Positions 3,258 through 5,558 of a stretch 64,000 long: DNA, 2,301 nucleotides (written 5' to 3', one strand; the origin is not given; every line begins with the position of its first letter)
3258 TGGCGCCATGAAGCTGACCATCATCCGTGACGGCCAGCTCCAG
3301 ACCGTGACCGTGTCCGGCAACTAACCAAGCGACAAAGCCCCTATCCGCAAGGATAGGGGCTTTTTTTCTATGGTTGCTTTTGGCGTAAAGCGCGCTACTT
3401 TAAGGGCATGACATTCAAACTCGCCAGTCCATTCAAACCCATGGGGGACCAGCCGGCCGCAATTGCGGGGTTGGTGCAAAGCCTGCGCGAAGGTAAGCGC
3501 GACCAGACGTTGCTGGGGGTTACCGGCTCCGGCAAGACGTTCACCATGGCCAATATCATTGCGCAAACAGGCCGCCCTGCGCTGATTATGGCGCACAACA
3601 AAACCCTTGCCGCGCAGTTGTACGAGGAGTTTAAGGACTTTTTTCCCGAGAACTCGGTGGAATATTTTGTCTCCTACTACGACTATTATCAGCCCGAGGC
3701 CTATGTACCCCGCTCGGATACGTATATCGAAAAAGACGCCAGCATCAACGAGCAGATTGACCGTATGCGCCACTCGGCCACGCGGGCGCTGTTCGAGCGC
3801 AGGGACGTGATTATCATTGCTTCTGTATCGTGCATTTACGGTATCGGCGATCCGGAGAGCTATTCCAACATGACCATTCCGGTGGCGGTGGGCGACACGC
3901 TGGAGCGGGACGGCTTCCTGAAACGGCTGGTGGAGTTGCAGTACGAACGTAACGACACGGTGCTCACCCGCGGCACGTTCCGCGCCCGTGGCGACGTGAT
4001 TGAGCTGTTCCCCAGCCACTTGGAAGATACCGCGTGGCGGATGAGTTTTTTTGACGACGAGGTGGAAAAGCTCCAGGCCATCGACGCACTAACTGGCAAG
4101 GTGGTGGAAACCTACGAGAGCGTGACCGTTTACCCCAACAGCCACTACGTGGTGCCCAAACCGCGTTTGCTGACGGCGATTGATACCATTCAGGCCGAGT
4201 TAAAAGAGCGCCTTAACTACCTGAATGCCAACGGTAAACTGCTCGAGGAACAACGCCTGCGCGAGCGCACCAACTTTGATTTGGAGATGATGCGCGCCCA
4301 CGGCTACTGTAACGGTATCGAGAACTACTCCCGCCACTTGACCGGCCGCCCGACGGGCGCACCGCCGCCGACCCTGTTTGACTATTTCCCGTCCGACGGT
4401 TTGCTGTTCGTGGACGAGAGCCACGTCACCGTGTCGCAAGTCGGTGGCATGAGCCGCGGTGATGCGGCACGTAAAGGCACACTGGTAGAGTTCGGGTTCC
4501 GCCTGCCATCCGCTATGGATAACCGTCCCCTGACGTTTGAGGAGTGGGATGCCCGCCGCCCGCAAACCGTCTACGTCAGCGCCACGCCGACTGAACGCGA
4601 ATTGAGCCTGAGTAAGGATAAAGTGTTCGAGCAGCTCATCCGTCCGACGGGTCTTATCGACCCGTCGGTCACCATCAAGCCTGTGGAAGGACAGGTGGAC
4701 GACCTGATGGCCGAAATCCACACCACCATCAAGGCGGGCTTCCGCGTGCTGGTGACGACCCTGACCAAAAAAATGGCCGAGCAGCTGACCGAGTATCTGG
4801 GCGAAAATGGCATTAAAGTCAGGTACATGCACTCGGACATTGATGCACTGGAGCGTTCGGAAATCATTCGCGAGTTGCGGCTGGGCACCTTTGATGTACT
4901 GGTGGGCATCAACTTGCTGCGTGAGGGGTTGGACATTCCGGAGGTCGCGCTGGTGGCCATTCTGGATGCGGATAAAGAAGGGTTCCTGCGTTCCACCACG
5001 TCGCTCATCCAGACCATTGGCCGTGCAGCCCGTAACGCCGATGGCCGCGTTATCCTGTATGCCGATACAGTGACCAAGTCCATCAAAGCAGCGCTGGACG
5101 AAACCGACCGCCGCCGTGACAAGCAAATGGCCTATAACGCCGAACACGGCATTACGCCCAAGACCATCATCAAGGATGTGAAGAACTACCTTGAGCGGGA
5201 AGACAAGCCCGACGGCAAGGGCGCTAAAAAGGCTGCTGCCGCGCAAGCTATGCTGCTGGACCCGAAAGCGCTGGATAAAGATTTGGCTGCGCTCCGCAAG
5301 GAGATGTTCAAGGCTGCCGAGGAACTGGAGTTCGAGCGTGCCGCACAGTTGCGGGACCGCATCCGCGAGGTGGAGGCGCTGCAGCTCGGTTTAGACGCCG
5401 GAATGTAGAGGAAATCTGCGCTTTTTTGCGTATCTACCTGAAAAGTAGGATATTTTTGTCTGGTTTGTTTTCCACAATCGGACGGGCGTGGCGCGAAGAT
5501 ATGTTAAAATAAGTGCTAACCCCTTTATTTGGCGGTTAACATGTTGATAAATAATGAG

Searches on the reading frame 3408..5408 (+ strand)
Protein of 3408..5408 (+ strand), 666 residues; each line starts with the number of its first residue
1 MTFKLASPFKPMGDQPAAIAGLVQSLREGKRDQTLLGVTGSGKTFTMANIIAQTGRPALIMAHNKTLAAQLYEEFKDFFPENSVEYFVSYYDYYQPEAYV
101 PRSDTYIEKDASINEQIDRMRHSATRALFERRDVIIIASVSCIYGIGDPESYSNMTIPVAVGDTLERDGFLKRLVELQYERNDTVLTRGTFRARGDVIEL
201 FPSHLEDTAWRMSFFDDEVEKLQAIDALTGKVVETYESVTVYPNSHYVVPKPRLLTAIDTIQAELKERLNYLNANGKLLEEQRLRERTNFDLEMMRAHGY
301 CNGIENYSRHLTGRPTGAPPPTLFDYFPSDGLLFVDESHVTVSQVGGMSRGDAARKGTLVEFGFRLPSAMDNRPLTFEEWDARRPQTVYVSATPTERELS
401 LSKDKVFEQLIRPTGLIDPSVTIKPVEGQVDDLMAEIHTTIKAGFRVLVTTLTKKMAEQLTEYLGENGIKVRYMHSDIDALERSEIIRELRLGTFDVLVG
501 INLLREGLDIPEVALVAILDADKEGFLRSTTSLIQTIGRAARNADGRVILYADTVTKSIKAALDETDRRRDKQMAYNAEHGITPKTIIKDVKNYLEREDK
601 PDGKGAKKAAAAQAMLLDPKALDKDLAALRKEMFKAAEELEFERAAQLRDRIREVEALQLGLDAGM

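Call 24: find_related_loci(query=window:3408-5408:+, collection=genome_contigs, flank=10000)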
Query window:3408-5408:+ (666 aa) in genome_contigs; peptide patterns used: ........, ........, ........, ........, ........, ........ (x = any residue, [..] = any of these).
600 stretches matched a pattern (row limit reached: there are more); 576 encode a relative of the query (tblastn E <= 1e-3); the best 80 are kept; 80 distinct loci.
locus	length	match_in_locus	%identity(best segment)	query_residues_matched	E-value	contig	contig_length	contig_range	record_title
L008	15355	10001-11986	69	1-660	0e+0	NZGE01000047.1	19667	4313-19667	MAG: Magnetococcales bacterium isolate MED694 MHASMcontig_68692, whole genome shotgun sequence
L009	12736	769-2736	63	3-660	0e+0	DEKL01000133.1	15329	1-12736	MAG TPA_asm: Alphaproteobacteria bacterium UBA2723 UBA2723_contig_7532, whole genome shotgun sequence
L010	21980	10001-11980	64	3-662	0e+0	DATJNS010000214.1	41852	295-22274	MAG TPA_asm: Candidatus Sulfotelmatobacter sp. isolate SMAG_U14867 k141_3499613, whole genome shotgun sequence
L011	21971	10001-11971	63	5-662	0e+0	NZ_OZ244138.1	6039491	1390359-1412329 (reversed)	MAG: Roseibium sp. isolate 0362df45-af4a-42fd-816a-13a51ea0af63 chromosome 1, complete sequence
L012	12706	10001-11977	64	3-662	0e+0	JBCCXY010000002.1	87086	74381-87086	MAG: Pseudomonadota bacterium isolate P01_F01_bin.138 k141_2620006_length_87086_cov_13.0002, whole genome shotgun sequen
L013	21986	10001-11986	65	3-665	0e+0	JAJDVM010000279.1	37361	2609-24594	MAG: Defluviicoccus sp. isolate jk18x22bins.41 k141_116758, whole genome shotgun sequence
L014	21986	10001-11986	64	3-665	0e+0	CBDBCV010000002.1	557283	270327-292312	MAG: Alphaproteobacteria bacterium isolate 0a395d48-fa07-49d0-ad8e-9481763700a5 genome assembly, contig: contig_2, whole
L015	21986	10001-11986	64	3-665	0e+0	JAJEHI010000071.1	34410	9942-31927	MAG: Defluviicoccus sp. isolate p16x60bins.37 k141_95157, whole genome shotgun sequence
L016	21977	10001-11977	63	3-662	0e+0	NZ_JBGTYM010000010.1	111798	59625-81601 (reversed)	Neotabrizicola sp. sgz301269 L148_scaffold10, whole genome shotgun sequence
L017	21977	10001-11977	63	3-662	0e+0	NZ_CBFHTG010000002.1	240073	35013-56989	MAG: Lentibacter sp. isolate Co_bin_345_permissive Co_bin_345_permissive_c2, whole genome shotgun sequence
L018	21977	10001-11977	63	3-662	0e+0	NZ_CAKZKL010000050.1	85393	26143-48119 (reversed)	MAG: uncultured Lentibacter sp. isolate ERR2094171_bin.5_CONCOCT_v1.1_MAG ERZ650152.231, whole genome shotgun sequence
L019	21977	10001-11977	62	3-663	0e+0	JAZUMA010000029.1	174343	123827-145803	MAG: Alphaproteobacteria bacterium isolate T1900044899_TS20190365.MAGScoT_cleanbin_000002 SGB_3291_k141_987897, whole ge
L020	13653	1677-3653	64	3-662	0e+0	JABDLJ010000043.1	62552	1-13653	MAG: Rhodobacteraceae bacterium isolate SS_bin_72 k127_2292229, whole genome shotgun sequence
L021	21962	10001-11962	61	2-662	0e+0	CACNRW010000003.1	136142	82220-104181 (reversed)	MAG: uncultured SAR116 cluster alpha proteobacterium isolate AG-893-L10 genome assembly, contig: AG-893-L10_NODE_3, whol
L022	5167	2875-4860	63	3-665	0e+0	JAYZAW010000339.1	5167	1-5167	MAG: Pseudomonadota bacterium isolate XB_MAG1192 DB_MAG1192_0339, whole genome shotgun sequence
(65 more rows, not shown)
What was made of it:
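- Tried and rejected: GTDB genomes, uvrB as bait (call 24).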
